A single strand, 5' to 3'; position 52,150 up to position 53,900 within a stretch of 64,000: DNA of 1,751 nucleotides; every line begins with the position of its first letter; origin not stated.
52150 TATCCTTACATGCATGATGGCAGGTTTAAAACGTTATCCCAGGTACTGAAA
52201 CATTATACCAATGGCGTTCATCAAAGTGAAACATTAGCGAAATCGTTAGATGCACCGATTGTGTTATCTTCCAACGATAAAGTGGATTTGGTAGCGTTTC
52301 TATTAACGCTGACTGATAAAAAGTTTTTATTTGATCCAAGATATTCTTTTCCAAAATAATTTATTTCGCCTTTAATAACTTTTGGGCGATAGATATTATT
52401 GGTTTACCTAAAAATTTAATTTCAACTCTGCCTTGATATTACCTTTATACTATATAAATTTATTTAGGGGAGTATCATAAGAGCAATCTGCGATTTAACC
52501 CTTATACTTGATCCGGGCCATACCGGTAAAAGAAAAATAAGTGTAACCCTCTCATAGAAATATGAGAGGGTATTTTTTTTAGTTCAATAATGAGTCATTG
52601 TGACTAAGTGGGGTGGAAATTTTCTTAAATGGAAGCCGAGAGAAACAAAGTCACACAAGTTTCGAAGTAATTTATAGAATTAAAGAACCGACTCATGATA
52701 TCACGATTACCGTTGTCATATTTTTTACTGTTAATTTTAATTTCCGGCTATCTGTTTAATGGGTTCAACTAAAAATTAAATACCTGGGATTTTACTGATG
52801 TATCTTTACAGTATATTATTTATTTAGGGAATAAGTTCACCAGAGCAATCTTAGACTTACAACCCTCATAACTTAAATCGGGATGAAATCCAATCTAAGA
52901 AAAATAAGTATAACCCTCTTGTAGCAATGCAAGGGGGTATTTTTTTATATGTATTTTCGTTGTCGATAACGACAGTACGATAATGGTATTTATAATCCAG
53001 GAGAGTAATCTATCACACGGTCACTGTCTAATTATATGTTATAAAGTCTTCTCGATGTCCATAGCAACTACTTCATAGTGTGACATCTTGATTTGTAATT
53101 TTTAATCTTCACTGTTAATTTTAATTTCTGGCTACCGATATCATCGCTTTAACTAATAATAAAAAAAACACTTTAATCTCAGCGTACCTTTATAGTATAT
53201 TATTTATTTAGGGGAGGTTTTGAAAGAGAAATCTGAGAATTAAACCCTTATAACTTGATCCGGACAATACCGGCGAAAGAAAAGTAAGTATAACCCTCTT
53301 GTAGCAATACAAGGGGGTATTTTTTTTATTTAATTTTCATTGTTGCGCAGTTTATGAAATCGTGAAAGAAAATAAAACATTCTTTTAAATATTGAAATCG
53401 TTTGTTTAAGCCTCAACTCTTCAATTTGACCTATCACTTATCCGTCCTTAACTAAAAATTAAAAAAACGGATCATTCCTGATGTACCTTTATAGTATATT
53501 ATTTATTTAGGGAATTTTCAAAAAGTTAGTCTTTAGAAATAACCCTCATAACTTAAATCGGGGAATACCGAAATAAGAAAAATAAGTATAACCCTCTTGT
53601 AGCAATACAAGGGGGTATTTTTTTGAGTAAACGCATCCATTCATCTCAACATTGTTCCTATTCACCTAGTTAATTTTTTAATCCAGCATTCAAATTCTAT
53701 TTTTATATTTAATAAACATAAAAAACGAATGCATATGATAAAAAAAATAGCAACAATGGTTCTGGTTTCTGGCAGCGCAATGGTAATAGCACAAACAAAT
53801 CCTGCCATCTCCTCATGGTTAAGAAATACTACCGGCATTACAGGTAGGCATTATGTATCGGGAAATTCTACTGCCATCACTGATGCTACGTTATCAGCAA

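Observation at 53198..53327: Copy 3 matches the THI-box (TPP riboswitch) architecture almost position for position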

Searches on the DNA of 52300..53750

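Call 3: search_rna_families(source=window, start=52300, end=53750, threshold=evalue, max_evalue=10, show_alignments=8)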
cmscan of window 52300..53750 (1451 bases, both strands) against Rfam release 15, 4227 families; matches with E-value up to 10: 16.
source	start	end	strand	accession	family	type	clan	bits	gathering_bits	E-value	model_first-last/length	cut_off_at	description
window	53200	53298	+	RF00059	TPP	Cis-reg; riboswitch;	-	63.1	54.3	1.1e-11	1-105/105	no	TPP riboswitch aptamer (THI element)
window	52456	52551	+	RF00059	TPP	Cis-reg; riboswitch;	-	43.3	54.3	8.4e-07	1-105/105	no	TPP riboswitch aptamer (THI element)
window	53499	53596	+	RF00059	TPP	Cis-reg; riboswitch;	-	33.7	54.3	0.00019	1-105/105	no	TPP riboswitch aptamer (THI element)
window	52445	52577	+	RF02452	ncr1575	Gene; sRNA;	-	30.9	60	0.032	1-212/212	no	Bacillus sRNA ncr1575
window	53213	53326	+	RF00515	PyrR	Cis-reg;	-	24.6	54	0.93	1-115/115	no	PyrR binding site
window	53513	53630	+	RF00557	L10_leader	Cis-reg; leader;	-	24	44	0.22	1-138/138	no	Ribosomal protein L10 leader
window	53513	53624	+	RF00515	PyrR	Cis-reg;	-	23.9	54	1.3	1-115/115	no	PyrR binding site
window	53323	53371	+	RF00717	mir-315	Gene; miRNA;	-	21.7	63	0.82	1-83/83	no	mir-315 microRNA precursor family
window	52432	52586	+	RF00121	MicC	Gene; sRNA;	-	21.5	90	2.5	1-123/123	no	MicC RNA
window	53285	53360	-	RF02414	rli60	Gene; sRNA;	-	21.5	60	6.1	1-191/191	no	Listeria sRNA rli60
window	53507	53627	+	RF01771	rnk_leader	Cis-reg; leader;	-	20.1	50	1.9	1-109/109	no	Enterobacteria rnk leader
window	52438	52579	+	RF00515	PyrR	Cis-reg;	-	19.9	54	7.1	1-115/115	no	PyrR binding site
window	52822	52952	+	RF00557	L10_leader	Cis-reg; leader;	-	17.9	44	3.8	1-138/138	no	Ribosomal protein L10 leader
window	52513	52579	+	RF02580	tsr31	Gene; sRNA;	-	17.8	50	9.3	1-70/70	no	S. aureus tsr31 small RNA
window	53281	53331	+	RF04344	Plastid-psbA-3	Cis-reg;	CL00153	17.6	48.4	5.6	1-57/57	no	Plastid-psbA-3 3UTR RNA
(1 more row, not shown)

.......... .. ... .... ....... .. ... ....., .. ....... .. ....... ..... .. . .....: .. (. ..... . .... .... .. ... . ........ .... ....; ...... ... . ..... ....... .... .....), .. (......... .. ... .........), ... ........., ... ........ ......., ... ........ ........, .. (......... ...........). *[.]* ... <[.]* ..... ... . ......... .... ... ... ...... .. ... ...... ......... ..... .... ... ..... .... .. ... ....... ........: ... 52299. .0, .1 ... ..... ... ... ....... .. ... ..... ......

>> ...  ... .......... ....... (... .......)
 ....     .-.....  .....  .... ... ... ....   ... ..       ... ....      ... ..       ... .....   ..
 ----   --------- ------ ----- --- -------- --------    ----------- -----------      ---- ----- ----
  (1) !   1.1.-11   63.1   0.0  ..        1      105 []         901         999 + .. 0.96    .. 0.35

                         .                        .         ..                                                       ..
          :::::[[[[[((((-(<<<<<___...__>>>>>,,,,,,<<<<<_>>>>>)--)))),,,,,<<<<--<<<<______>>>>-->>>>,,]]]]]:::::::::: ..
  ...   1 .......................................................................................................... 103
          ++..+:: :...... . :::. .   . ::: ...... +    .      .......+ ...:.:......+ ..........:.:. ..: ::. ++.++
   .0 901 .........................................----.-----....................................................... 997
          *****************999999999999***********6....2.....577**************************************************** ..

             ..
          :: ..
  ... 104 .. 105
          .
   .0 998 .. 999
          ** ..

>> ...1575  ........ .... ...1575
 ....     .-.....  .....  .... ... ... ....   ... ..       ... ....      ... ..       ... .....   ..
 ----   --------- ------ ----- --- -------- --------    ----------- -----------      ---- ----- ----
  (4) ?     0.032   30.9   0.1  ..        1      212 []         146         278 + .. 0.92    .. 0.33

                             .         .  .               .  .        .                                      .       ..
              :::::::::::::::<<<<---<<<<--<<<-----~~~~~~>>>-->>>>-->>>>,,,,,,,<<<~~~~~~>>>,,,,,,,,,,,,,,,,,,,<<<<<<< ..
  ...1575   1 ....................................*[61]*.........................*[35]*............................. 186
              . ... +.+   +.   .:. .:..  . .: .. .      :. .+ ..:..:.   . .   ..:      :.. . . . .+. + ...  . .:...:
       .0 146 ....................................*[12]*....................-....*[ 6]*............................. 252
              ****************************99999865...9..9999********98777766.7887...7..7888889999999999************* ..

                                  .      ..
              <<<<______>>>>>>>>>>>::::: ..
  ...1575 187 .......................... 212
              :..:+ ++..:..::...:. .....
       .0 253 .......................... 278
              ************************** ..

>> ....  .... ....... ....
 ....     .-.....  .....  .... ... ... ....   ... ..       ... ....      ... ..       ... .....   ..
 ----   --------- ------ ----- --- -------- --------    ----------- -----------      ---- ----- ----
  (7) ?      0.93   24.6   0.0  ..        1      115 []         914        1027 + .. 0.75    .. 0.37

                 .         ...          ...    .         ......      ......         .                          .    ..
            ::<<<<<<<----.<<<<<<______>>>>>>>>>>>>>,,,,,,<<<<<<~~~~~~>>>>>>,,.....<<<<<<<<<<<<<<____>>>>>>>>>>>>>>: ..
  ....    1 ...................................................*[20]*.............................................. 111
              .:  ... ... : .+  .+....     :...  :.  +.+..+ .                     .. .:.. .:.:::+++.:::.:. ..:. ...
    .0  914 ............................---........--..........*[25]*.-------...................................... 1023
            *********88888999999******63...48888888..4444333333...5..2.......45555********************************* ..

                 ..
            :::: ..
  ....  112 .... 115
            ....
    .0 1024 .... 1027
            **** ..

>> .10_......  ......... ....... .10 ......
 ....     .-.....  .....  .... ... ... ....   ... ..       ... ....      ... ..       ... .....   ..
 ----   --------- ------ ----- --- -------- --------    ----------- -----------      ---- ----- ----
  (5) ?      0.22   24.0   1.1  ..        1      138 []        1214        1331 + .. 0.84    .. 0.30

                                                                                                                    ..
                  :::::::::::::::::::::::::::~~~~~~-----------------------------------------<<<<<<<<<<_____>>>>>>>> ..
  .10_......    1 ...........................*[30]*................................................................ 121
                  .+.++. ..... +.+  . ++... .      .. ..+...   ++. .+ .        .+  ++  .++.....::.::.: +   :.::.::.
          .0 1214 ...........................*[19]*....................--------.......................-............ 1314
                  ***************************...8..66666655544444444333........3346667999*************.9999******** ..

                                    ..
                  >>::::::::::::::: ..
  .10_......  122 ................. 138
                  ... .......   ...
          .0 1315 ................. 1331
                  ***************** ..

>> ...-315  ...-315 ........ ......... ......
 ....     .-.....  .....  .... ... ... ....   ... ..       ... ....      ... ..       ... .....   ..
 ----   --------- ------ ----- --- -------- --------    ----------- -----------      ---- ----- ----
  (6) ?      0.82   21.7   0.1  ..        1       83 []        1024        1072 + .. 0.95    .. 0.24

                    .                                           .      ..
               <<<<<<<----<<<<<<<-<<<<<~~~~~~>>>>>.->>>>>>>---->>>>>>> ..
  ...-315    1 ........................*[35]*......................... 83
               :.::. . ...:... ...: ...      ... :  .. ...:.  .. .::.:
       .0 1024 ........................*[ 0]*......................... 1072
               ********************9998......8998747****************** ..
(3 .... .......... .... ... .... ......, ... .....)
